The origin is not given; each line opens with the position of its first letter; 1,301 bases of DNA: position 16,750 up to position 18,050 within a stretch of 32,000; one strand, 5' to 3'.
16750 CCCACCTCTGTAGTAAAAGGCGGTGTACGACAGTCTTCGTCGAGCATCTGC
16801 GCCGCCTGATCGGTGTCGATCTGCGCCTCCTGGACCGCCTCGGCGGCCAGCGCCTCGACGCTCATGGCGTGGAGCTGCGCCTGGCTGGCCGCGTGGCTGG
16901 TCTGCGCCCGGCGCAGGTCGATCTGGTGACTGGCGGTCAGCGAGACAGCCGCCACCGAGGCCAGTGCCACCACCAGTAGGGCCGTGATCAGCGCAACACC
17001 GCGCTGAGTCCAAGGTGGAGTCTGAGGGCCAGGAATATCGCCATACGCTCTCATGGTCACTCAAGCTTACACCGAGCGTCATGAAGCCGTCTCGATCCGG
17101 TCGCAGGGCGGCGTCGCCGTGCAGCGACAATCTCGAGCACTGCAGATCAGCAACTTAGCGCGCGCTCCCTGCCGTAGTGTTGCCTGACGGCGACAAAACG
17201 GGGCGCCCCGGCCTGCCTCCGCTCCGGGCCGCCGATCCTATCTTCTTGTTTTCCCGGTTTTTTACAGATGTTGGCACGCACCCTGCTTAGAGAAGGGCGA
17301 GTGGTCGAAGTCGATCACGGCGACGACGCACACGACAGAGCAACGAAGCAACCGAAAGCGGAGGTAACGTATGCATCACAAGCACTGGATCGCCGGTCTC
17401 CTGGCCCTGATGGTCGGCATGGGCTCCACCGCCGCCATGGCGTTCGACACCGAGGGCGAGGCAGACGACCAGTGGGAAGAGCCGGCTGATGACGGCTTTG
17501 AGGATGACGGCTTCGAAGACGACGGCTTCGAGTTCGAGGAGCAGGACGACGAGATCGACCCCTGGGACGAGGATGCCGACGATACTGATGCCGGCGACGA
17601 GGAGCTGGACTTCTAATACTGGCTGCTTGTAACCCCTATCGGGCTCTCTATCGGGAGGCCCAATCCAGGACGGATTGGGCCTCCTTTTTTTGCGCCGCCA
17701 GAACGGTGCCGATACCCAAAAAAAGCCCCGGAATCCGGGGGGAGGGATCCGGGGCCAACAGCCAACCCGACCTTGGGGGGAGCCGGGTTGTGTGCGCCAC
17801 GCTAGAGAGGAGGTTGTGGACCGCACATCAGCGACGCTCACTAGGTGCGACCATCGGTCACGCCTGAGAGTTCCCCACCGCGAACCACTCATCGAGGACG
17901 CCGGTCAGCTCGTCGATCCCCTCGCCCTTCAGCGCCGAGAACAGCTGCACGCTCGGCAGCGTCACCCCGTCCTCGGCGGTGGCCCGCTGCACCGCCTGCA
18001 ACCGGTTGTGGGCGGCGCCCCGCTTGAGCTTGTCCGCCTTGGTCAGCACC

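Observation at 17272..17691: Sigma-54-driven gene for an 81-aa secreted peptide that is 56 % Asp/Glu with tandem DDGFE repeats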

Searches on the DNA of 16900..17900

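Call 61: search_rna_families(source=window, start=16900, end=17900, threshold=evalue, max_evalue=1)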
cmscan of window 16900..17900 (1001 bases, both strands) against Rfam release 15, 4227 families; matches with E-value up to 1: 10.
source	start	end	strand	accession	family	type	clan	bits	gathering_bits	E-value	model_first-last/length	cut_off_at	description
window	17720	17830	-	RF02344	ar14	Gene; sRNA;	-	35.9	58.8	7.9e-05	1-123/123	no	Alphaproteobacterial ar14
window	17719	17836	-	RF02232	sX13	Gene; sRNA;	-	30.9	50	0.00085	1-115/115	no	Xanthomonadaceae sRNA sX13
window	17720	17793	-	RF02833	Scr3202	Gene; sRNA;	-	25.6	52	0.3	1-95/95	no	Streptomyces RNA 3202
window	17718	17793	-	RF01066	6C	Cis-reg;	-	24.6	47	0.81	1-75/75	no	6C RNA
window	17718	17789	-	RF02837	anti-hemB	Gene; sRNA;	-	24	49.5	0.0039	1-81/81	no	Burkholderia RNA 7 (anti-hemB)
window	17710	17815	-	RF01719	Pseudomon-1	Gene; sRNA;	-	21.4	50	0.13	1-116/116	no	Pseudomon-1/ErsA RNA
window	17599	17688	+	RF00111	SdsR_RyeB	Gene; sRNA;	CL00105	21.2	38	0.43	1-100/100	no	SdsR_RyeB RNA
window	17718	17785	-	RF02278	Betaproteobacteria_toxic_sRNA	Gene; sRNA;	-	19.2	50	0.39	1-64/64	no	Betaproteobacteria toxic small RNA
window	17720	17823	-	RF02501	Atu_C7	Gene; sRNA;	-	18.8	45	0.06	1-157/157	no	Rhizobiales sRNA Atu_C7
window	17718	17757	-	RF02399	NsiR1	Gene; sRNA;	-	17.9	39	0.99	1-60/60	no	Nitrogen stress-induced RNA 1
